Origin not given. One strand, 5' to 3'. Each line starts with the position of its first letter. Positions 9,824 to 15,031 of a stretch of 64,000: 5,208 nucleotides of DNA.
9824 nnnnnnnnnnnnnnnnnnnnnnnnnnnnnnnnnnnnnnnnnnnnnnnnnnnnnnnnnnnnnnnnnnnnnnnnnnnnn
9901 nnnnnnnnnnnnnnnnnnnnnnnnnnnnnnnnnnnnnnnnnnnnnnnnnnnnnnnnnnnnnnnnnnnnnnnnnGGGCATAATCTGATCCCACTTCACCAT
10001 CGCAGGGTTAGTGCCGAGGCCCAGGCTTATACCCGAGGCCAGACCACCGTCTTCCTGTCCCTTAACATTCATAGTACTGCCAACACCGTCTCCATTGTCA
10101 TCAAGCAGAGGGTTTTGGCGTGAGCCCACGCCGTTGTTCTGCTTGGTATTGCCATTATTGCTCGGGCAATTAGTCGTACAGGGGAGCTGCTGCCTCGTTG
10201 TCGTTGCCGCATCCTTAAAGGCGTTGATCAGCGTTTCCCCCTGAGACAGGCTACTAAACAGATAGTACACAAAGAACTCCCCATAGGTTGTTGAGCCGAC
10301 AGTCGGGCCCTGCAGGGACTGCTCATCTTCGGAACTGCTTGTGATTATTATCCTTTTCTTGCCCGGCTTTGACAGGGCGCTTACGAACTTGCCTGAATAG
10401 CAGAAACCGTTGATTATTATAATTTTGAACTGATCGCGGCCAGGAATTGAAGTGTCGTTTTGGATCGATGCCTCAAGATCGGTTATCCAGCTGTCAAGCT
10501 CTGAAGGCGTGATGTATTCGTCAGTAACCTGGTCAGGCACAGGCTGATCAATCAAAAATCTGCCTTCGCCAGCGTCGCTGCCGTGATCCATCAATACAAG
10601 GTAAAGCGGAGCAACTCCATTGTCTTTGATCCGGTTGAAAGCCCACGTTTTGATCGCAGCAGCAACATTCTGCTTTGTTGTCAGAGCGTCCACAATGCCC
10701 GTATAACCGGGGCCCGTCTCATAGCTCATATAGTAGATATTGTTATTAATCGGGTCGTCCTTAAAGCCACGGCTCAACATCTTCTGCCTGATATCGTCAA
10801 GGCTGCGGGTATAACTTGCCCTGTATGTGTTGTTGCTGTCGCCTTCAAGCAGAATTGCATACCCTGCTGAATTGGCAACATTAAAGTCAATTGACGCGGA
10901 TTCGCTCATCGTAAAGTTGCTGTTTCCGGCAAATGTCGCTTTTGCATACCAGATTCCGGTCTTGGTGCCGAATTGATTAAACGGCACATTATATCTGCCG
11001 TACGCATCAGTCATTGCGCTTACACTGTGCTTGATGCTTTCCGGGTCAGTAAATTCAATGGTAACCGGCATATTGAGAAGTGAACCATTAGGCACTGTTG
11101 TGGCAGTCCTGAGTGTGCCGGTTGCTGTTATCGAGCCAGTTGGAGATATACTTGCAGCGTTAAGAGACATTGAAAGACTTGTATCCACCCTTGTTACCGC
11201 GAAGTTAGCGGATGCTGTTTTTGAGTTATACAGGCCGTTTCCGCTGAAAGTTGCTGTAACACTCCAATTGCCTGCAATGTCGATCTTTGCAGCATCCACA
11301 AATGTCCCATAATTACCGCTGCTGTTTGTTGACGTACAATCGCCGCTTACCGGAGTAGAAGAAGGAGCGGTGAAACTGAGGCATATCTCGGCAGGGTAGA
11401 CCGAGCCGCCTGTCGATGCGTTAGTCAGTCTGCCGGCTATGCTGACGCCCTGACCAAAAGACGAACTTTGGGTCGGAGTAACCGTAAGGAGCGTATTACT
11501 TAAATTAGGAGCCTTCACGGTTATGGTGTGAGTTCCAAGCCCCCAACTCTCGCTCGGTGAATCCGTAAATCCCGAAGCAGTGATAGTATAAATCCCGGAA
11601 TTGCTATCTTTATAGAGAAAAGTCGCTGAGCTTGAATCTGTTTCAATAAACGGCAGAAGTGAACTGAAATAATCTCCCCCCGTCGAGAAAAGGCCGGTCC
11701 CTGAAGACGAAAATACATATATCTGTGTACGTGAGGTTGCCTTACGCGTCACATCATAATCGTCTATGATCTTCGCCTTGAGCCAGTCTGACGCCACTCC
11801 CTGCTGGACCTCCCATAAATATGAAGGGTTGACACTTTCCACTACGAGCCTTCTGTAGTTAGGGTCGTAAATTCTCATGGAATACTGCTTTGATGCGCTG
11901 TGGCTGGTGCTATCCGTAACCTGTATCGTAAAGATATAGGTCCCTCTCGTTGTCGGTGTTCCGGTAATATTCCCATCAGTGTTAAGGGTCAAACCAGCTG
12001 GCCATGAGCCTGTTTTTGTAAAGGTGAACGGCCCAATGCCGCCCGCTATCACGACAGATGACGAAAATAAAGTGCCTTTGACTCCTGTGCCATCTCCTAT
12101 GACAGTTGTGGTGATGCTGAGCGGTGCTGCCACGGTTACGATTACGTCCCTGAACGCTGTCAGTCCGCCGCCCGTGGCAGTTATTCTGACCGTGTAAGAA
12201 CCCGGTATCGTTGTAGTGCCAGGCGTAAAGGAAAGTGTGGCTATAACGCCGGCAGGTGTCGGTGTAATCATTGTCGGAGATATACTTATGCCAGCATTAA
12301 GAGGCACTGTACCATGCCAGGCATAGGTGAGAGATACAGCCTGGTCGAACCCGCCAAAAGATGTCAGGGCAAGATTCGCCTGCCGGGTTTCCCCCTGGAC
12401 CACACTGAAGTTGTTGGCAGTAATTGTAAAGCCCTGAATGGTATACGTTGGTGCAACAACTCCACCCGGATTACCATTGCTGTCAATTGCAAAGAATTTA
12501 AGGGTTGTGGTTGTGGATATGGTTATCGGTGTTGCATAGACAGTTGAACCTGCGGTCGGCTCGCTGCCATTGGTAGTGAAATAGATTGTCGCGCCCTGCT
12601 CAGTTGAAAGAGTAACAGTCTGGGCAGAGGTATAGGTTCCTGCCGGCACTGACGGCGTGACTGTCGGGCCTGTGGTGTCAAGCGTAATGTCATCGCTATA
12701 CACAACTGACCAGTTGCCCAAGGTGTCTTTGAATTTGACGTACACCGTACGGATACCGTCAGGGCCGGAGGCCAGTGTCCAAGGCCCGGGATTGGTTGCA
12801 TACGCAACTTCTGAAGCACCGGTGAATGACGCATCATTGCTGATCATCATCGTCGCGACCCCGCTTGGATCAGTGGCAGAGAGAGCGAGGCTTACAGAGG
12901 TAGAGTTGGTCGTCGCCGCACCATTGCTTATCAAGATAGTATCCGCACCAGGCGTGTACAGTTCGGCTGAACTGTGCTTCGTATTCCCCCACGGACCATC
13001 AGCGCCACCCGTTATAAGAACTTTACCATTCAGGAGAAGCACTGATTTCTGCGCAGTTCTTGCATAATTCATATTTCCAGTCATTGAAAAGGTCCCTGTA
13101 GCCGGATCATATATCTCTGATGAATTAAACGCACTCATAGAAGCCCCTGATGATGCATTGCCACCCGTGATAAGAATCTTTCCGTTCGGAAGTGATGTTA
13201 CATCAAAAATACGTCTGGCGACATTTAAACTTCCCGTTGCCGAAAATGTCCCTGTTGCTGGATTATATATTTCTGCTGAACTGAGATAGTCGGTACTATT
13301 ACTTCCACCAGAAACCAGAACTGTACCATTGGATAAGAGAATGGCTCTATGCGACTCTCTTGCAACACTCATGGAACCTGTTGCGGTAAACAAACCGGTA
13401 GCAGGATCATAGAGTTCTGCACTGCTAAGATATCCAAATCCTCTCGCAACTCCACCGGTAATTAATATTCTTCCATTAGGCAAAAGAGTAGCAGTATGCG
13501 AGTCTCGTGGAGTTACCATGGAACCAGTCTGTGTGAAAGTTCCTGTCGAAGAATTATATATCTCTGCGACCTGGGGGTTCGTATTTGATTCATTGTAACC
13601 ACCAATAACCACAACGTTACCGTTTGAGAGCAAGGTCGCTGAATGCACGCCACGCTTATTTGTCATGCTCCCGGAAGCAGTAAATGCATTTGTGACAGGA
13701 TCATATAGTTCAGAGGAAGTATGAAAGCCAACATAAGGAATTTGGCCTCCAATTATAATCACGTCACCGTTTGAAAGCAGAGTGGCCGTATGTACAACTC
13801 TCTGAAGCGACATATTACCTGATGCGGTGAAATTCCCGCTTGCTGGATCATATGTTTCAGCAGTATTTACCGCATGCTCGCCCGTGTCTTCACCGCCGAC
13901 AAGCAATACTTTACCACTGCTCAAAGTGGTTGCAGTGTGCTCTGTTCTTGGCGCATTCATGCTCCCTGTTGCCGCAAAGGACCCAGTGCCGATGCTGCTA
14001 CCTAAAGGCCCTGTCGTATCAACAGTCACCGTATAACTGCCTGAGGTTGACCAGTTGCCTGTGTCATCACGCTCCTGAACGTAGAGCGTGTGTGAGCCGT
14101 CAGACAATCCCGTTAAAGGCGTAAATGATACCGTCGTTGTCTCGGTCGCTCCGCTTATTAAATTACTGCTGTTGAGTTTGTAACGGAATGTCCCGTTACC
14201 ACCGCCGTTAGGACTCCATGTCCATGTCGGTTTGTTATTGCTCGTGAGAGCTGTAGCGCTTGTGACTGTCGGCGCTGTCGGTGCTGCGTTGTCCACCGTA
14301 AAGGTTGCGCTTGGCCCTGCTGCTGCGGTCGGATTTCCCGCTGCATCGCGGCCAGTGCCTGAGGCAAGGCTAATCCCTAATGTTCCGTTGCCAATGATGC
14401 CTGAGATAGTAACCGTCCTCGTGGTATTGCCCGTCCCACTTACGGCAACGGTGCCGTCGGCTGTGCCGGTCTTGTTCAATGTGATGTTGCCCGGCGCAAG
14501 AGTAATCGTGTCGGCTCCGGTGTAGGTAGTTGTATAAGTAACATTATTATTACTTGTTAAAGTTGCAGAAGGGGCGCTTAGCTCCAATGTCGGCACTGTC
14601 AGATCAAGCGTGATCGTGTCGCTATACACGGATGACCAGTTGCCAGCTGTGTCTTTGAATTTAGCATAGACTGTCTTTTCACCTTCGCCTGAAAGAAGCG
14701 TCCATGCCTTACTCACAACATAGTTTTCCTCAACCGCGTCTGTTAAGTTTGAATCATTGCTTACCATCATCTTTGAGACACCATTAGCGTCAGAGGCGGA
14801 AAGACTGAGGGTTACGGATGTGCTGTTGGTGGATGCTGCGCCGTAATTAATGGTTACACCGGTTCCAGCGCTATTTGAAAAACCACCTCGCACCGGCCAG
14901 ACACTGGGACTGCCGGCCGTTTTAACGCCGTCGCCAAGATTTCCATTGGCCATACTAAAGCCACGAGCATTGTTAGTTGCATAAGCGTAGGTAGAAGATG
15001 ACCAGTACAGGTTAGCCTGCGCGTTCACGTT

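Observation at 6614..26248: One uninterrupted 19.6-kb ORF encoding a 6,544-aa mosaic of propellers, lectin-like and Ig-like domains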

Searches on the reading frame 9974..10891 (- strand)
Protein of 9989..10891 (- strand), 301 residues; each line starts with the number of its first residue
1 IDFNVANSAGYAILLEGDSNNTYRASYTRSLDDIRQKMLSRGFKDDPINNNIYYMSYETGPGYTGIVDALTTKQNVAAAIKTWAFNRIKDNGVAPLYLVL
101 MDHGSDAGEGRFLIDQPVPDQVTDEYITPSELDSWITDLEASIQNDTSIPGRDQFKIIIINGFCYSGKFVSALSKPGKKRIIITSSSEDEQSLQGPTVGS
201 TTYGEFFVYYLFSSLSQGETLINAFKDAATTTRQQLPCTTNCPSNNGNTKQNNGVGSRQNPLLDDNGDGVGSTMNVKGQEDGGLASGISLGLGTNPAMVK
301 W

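Call 22: search_solved_structures(query=window:9989-10891:-, max_evalue=1, show_alignments=2)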
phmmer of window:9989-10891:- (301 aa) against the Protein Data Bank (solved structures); distinct sequences matched with E-value up to 1: 0.

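Call 24: find_homologous_proteins(query=window:9974-10876:-, max_evalue=0.001)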
Query window:9974-10876:- (301 aa): 5 proteins with E <= 0.001 among 1770 candidates.
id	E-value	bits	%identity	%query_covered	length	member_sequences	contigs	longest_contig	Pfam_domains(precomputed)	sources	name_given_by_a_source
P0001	2.1e-22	98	34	88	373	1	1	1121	PF01650.24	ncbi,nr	ncbi:MAG TPA: C13 family peptidase, partial [Candidatus Glassbacteria bacterium]|nr:C13 family pepti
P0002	3.4e-17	81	31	95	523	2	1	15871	PF01650.24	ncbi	-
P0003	7.4e-11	60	34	76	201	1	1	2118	PF01650.24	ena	-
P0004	4.7e-8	51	29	91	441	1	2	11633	PF01650.24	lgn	-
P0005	1.4e-4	40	30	42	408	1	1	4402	-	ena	-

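Call 37: predict_structure(alignment_id=A1)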
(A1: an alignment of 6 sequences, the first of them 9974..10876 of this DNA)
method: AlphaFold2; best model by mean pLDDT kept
length: 301 residues; sequences in the alignment: 6
mean_pLDDT: 77.4   pTM: 0.84
mean pLDDT of the five models: 77.4, 76.8, 74.9, 74.1, 70.4
residues with pLDDT >= 90: 98; 70-90: 119; 50-70: 40; < 50: 44
segments of 3 or more residues with pLDDT < 50: 55-57, 234-251, 270-273, 288-301
pLDDT, mean of each block of 10 residues (from residue 1): 80 72 88 88 80 59 85 96 91 87 72 56 93 96 92 92 90 90 77 81 93 89 85 49 36 76 69 60 68 33 35
secondary structure, 60 per line:
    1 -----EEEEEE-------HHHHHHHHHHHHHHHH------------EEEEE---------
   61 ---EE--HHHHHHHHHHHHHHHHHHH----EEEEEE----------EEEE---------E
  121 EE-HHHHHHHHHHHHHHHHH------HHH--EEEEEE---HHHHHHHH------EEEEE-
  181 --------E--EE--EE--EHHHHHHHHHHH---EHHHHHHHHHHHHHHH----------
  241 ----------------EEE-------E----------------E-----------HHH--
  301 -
elements in order: E6-11 H19-34 E47-51 H68-86 E91-96 E107-110 E120-122 H124-140 E152-157 H161-168 E175-179 H201-211 H216-230 E257-259

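Call 41: fold_search(model_id=the predicted structure, library=pdb)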
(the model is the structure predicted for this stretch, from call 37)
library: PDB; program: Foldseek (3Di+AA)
matches with E <= 10: 1143; with E <= 0.001: 157
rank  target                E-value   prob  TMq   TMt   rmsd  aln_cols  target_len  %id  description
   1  4aw9_A                1.4e-09  1.00  0.54  0.61   4.6       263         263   15  Crystal structure of active legumain in complex with YVAD-CMK (released 2013-06-26)
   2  4n6o_A                1.7e-09  1.00  0.55  0.62   4.5       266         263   15  Crystal structure of reduced legumain in complex with cystatin E/M (released 2015-02-11)
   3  7fqh_A                1.8e-09  1.00  0.55  0.62   4.5       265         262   16  Crystal Structure of human Legumain in complex with (2S)-N-[(3S)-5-amino-5-oxopent-1-yn-3-yl]-1-[1-[4-(cyclopropylmeth (released 2023-10-11)
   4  9vsx_A                2.0e-09  1.00  0.54  0.39   4.2       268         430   16  Peptide Asparaginyl Ligases from Viola dissecta (released 2026-03-11)
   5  7fa0_B                2.3e-09  1.00  0.54  0.59   4.6       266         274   14  The crystal structure of VyPAL2-C214A, a dead mutant of VyPAL2 peptide asparaginyl ligase in form II (released 2022-07-13)
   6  6ysa_A                2.6e-09  1.00  0.58  0.43   7.0       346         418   15  Crystal structure of Arabidopsis thaliana legumain isoform beta in zymogen state (released 2020-07-29)
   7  4awb_B                2.7e-09  1.00  0.55  0.63   4.6       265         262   16  Crystal structure of active legumain in complex with AAN-CMK (released 2013-06-26)
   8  5nij_A                2.7e-09  1.00  0.53  0.38   5.5       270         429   15  Crystal structure of arabidopsis thaliana legumain isoform gamma in two-chain activation state (released 2018-02-28)
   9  6ysa_E                2.9e-09  1.00  0.60  0.45   6.4       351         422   14  Crystal structure of Arabidopsis thaliana legumain isoform beta in zymogen state (released 2020-07-29)
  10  7fqk_A                3.5e-09  1.00  0.55  0.63   4.4       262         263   16  Crystal Structure of human Legumain in complex with (2S)-N-[(3S)-5-amino-1-(1,3-oxazol-2-yl)-5-oxopent-1-yn-3-yl]-1-[1 (released 2023-10-11)
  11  7f5q_B                3.7e-09  1.00  0.55  0.59   4.3       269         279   14  The crystal structure of VyPAL2 peptide asparaginyl ligase in its active enzyme form (released 2022-06-29)
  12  6ysa_C                3.7e-09  1.00  0.56  0.42   7.0       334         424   14  Crystal structure of Arabidopsis thaliana legumain isoform beta in zymogen state (released 2020-07-29)
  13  7f5q_A                4.0e-09  1.00  0.55  0.59   4.2       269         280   14  The crystal structure of VyPAL2 peptide asparaginyl ligase in its active enzyme form (released 2022-06-29)
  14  5lua_A                4.2e-09  1.00  0.55  0.63   4.6       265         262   16  Crystal structure of human legumain (AEP) in complex with compound 11b (released 2017-03-29)
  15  4fgu_B                4.5e-09  1.00  0.52  0.40   4.9       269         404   15  Crystal structure of prolegumain (released 2013-07-03)
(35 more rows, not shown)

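Call 57: search_protein_families(library=pfam, proteins=[window:9974-10876:-, P0001, P0002, P0004], max_evalue=1)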
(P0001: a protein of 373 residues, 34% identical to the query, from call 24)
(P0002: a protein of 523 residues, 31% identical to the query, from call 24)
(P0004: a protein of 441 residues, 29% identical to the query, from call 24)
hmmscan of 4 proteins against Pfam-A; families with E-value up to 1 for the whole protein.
window:9974-10876:- (301 aa): 0 families

P0001 (373 aa): 2 families
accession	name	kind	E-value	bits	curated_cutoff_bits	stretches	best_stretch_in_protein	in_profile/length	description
PF01650.23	Peptidase_C13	-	8e-06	26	22.8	1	215-298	110-190/258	Peptidase C13 family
PF23956.1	DUF7285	-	0.17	13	27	0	123-202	9-80/112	Family of unknown function (DUF7285)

P0002 (523 aa): 2 families
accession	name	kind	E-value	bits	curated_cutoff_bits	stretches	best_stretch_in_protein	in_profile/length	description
PF01650.23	Peptidase_C13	-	5.5e-08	33.1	22.8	1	167-264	111-202/258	Peptidase C13 family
PF00404.24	Dockerin_1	-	0.024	15.2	22.9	1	466-514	2-50/57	Dockerin type I domain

P0004 (441 aa): 2 families
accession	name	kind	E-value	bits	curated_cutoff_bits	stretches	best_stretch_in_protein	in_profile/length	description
PF01650.23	Peptidase_C13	-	6.8e-08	32.8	22.8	1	225-304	108-192/258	Peptidase C13 family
PF22930.1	PDXDC1-like_cen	-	0.18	12.4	25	1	200-235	37-73/117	PDXDC1-like central domain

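Call 63: search_protein_representatives(alignment_id=A1)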
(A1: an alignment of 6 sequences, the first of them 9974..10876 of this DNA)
Query: 6 sequences, 387 profile positions. Proteins with E-value up to 0.001 (for the whole library): 7142; up to 1e-10: 3586; up to 1e-30: 1227. The best 150 are listed.
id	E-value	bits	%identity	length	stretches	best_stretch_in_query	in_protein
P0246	7.8e-151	518.9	-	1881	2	47-383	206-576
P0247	4.6e-150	516.4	-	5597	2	42-381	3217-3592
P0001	1.4e-126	439.1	-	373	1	2-335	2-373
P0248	1.1e-104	367.1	-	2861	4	56-377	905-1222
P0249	1.9e-100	353.1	-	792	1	14-381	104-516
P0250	8.3e-100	351.0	-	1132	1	43-384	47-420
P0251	2.6e-98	346.0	-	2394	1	31-381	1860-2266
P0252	4.7e-97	341.9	-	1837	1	32-381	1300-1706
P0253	7.5e-97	341.2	-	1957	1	8-362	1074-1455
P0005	2.7e-96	339.4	-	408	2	114-387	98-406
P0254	3.1e-96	339.2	-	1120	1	31-381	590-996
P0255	8.8e-95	334.4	-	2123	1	50-359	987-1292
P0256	1.1e-94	334.1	-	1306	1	64-380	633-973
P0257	4.7e-94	332.0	-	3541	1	65-384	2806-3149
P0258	2.8e-93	329.5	-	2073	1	54-382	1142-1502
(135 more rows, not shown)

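Call 85: find_related_loci(query=A1, collection=metagenome_contigs, flank=10000)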
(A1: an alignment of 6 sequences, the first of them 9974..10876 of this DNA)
Query A1 (301 aa) in metagenome_contigs; peptide patterns used: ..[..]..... (x = any residue, [..] = any of these).
600 stretches matched a pattern (row limit reached: there are more); 365 encode a relative of the query (tblastn E <= 1e-3); the best 80 are kept; 79 distinct loci.
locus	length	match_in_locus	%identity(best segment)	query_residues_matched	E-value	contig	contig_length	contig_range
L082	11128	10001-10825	49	1-301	2e-82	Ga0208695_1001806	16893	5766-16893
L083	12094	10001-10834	47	1-301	8e-81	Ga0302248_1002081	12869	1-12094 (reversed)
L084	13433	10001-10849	48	1-301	4e-78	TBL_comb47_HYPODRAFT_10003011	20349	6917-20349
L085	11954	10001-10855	40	3-299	1e-45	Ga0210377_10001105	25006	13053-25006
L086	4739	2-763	35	9-290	3e-40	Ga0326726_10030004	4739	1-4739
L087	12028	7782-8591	38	3-288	8e-39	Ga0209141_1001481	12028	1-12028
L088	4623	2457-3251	35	2-288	3e-38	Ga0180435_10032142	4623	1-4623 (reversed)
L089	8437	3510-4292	36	3-288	8e-38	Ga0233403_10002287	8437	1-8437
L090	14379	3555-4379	35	4-294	9e-38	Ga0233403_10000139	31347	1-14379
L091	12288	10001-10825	35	4-294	9e-38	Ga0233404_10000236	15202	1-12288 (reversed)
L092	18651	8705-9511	36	3-289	2e-37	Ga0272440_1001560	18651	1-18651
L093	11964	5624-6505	34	3-295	7e-37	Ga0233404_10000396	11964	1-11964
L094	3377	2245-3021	35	4-287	5e-37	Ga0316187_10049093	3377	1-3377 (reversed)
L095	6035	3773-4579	35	3-289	5e-37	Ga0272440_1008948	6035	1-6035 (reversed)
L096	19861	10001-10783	33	2-289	7e-37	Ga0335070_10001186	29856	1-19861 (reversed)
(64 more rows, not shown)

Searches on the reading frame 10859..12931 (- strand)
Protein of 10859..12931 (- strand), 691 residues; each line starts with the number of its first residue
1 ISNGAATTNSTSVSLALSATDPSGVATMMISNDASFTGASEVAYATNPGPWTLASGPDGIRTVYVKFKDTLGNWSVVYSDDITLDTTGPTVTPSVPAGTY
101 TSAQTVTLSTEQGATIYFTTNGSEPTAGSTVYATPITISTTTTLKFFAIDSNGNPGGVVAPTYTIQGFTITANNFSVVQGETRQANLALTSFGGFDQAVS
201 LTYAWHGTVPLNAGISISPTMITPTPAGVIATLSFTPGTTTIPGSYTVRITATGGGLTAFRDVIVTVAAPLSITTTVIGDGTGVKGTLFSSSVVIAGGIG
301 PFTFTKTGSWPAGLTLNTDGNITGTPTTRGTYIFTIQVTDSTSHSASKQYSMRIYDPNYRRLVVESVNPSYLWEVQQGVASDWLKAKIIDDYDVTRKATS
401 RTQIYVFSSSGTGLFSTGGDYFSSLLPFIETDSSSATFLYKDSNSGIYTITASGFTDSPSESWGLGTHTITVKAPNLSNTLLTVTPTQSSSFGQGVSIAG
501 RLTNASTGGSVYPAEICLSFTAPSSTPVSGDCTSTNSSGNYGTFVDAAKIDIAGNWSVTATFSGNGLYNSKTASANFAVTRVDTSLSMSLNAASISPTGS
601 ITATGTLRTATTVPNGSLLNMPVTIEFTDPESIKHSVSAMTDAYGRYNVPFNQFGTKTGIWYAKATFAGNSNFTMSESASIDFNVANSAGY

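Call 11: search_protein_families(library=pfam, proteins=[window:10859-12931:-], max_evalue=0.1)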
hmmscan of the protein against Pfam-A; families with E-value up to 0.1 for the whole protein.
window:10859-12931:- (691 aa): 5 families
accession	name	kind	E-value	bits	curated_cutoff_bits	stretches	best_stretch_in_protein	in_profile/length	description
PF13290.12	CHB_HEX_C_1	-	1.6e-22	79.7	22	1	96-159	2-66/67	Chitobiase/beta-hexosaminidase C-terminal domain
PF13287.12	Fn3_assoc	-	2.7e-16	59.9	23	1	106-163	1-59/59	Fn3 associated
PF07495.19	Y_Y_Y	-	0.00028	21.2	26.6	0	320-354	28-62/65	Y_Y_Y domain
PF24908.1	Ig_SIBA-E_2nd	-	0.0084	16.7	27.8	1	303-344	36-78/117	Integrin beta-like protein A-E, second Ig-like domain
PF19077.6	Big_13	-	0.036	15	27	0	6-86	22-102/102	Bacterial Ig-like domain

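Call 28: search_protein_families(library=ncbifam, proteins=[window:10859-12931:-], max_evalue=0.01)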
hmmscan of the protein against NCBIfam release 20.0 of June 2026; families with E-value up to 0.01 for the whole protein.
window:10859-12931:- (691 aa): 0 families

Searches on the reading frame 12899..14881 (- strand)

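Call 11: search_protein_families(library=pfam, proteins=[window:12899-14881:-], max_evalue=0.1)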
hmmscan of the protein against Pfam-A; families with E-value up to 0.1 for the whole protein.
window:12899-14881:- (661 aa): 12 families
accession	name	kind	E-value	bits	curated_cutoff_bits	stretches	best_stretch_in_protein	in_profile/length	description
PF13418.12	Kelch_4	-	1.6e-34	118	21.6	6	410-455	2-47/49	Galactose oxidase, central domain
PF01344.31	Kelch_1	-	1.8e-33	114.1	20.1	4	513-548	6-41/46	Kelch motif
PF13964.12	Kelch_6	-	8.2e-31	105.4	25.3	5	459-508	2-50/50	Kelch motif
PF13415.12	Kelch_3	-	4.8e-26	90.8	22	3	421-466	2-47/48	Galactose oxidase, central domain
PF24681.1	Kelch_KLHDC2_KLHL20_DRC7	-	7.9e-21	74.8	50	3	364-574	2-221/221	KLHDC2/KLHL20/DRC7 Kelch-repeats domain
PF24981.1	Beta-prop_ATRN-LZTR1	-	5.7e-17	62.3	50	2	306-530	34-283/289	Attractin/LZTR1 beta-propeller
PF07646.21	Kelch_2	-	2.2e-14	53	21.3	0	562-599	7-42/48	Kelch motif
PF07250.17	Glyoxal_oxid_N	-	7e-11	42.3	37.5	2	390-479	48-137/243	Glyoxal oxidase N-terminus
PF19077.6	Big_13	-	5.1e-08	33.8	27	1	210-289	21-102/102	Bacterial Ig-like domain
PF17957.7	Big_7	-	0.0059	17.7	24.1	1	17-52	14-49/70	Bacterial Ig domain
PF16584.11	LolA_2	-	0.029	14.7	26.8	1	555-621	11-68/152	Outer membrane lipoprotein carrier protein LolA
PF14544.11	DUF4443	-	0.064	13.7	27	0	359-379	61-81/100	Domain of unknown function (DUF4443)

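Call 28: search_protein_families(library=ncbifam, proteins=[window:12899-14881:-], max_evalue=0.01)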
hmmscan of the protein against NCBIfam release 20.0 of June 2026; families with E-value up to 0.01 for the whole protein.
window:12899-14881:- (661 aa): 5 families
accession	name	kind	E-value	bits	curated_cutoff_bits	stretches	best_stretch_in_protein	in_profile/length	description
NF052501.1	RdCuOxGlxASco2837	equivalog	3.4e-21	75.2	800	2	302-527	277-519/645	radical copper oxidase GlxA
TIGR02608.1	delta_60_rpt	domain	3.6e-07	29.9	76.5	0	560-576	5-22/55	delta-60 repeat domain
NF047446.1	barrel_OmpL47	domain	0.0007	20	40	0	21-91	3-67/68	OmpL47-type beta-barrel domain-containing protein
NF047441.1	Lepto_OmpL47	equivalog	0.0032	17.2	250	0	52-292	98-327/336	multi-beta-barrel domain surface protein OmpL47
TIGR02517.1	type_II_gspD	equivalog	0.0045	15.5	351.35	0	396-434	511-549/600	type II secretion system secretin GspD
